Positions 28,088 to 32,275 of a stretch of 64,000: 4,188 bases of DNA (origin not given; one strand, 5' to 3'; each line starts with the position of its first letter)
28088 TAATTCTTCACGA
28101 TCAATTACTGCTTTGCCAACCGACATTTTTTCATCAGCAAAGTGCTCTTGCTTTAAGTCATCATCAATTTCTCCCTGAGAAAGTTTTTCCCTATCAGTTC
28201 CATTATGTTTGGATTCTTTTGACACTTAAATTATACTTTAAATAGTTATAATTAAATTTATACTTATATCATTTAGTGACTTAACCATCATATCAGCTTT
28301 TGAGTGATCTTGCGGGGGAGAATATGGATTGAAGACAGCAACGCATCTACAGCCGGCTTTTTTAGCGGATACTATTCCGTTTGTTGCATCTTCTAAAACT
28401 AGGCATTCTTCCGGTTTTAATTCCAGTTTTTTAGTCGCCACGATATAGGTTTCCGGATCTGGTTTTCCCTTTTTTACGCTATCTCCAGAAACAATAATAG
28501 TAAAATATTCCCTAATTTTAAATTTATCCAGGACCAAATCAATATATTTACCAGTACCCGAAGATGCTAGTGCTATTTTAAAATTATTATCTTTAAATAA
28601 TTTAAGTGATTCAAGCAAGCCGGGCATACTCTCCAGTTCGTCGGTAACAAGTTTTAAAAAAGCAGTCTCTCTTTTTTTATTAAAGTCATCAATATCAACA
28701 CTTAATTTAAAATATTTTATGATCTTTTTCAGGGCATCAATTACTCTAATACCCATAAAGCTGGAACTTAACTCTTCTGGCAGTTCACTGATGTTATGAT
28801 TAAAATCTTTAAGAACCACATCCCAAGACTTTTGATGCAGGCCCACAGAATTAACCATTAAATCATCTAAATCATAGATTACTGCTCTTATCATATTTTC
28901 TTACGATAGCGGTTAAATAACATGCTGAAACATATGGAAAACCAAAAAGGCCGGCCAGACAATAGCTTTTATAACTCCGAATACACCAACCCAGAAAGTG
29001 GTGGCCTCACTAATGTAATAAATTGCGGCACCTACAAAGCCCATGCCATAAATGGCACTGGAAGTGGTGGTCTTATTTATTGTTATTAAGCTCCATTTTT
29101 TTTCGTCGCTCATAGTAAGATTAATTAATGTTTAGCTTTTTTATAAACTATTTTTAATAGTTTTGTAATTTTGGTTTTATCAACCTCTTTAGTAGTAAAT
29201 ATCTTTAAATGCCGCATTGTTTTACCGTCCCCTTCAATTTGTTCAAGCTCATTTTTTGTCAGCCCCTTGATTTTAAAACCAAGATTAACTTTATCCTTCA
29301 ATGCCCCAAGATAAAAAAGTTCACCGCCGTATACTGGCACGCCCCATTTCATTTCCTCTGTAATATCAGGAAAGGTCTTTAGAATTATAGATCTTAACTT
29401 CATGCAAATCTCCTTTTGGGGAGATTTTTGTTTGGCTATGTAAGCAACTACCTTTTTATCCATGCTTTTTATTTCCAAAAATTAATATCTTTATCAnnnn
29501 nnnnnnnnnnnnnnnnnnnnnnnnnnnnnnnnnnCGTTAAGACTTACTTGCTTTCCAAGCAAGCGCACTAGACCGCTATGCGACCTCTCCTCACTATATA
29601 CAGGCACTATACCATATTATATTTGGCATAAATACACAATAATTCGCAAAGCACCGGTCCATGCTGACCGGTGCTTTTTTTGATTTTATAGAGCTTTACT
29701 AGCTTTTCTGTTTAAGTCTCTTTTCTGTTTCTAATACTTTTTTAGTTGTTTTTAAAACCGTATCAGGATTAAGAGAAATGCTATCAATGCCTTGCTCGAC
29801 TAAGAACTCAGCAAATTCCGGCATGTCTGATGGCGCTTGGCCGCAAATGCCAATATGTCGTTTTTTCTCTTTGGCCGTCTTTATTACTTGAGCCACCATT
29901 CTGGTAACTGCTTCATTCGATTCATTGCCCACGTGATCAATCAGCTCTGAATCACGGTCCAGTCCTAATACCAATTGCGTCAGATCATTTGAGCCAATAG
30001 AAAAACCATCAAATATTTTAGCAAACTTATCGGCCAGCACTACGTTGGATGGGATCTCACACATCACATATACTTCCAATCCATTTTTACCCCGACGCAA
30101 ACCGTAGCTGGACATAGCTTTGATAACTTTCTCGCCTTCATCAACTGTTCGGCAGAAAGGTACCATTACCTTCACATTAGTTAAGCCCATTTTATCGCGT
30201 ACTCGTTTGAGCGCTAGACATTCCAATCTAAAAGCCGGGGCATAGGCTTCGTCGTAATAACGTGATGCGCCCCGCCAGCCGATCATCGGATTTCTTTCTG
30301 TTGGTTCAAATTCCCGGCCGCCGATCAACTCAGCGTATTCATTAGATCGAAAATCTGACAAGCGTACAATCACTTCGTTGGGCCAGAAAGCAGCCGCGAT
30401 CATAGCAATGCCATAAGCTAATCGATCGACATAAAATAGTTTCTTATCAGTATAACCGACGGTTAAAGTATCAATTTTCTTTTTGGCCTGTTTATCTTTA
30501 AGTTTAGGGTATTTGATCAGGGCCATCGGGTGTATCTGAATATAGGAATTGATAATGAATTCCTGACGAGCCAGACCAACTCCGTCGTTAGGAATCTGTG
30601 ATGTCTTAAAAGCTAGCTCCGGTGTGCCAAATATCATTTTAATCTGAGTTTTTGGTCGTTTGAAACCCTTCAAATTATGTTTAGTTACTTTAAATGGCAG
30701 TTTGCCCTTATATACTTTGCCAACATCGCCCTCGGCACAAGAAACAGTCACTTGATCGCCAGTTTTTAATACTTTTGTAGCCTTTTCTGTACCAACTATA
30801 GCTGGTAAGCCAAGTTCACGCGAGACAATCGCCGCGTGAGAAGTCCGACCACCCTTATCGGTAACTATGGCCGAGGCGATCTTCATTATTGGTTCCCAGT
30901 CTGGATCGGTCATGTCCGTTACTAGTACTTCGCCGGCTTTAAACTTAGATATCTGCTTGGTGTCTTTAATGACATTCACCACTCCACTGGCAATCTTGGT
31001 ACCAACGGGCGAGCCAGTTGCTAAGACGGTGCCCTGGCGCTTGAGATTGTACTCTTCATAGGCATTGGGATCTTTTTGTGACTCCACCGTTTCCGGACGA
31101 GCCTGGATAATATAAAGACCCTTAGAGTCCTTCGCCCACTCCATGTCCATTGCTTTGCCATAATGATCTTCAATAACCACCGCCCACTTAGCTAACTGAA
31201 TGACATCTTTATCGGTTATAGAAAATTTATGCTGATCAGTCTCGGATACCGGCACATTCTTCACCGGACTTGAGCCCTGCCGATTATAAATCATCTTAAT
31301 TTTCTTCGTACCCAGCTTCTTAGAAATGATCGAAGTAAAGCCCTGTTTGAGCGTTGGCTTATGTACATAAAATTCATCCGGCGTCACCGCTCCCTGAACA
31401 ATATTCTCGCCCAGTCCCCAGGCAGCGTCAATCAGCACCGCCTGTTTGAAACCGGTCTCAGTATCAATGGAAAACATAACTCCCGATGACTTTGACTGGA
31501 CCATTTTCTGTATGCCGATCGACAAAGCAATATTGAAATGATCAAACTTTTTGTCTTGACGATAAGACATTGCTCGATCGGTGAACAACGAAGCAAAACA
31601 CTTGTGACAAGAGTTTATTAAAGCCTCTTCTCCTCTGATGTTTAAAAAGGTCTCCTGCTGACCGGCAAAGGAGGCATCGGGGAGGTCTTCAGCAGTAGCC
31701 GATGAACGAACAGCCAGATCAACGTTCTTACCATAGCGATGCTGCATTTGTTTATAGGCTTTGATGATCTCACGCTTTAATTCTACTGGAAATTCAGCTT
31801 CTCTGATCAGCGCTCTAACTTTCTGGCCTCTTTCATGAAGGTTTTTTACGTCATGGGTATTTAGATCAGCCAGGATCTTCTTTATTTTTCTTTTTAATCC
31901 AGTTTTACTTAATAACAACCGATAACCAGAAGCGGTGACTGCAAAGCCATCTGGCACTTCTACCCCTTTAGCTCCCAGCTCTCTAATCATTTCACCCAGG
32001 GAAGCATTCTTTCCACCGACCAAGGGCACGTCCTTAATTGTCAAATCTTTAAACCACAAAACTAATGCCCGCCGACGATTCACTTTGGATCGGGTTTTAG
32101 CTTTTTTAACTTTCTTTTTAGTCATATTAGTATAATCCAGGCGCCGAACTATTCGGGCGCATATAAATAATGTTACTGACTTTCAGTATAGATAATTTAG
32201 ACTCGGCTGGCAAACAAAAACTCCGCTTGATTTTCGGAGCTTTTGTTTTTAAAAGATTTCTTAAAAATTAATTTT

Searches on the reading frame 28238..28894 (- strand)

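Call 85: search_protein_families(library=pfam, proteins=[window:28238-28894:-], max_evalue=0.0001)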
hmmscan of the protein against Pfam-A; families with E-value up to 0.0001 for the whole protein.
window:28238-28894:- (218 aa): 3 families
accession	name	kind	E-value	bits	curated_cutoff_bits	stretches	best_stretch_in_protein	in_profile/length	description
PF13419.12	HAD_2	-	8.4e-36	124.2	23.8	1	5-187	1-178/178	Haloacid dehalogenase-like hydrolase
PF00702.32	Hydrolase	-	1.2e-22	81.7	26.4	1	2-181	1-191/191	haloacid dehalogenase-like hydrolase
PF13242.12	Hydrolase_like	-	1.3e-05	25.4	22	1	143-209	3-74/75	HAD-hyrolase-like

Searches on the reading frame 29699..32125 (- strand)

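Call 76: search_protein_families(library=pfam, proteins=[window:29699-32125:-], max_evalue=0.001)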
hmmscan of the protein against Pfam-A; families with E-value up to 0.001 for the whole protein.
window:29699-32125:- (808 aa): 3 families
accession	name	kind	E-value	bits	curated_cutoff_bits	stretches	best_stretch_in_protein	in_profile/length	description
PF01326.24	PPDK_N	-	1.9e-123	412.4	27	1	34-357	2-322/328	Pyruvate phosphate dikinase, AMP/ATP-binding domain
PF02896.24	PEP-utilizers_C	-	9e-57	192.9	22.8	1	492-799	19-290/293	PEP-utilising enzyme, PEP-binding domain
PF00391.29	PEP-utilizers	-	5.9e-27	93.5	23.1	1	395-466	1-72/72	PEP-utilising enzyme, mobile domain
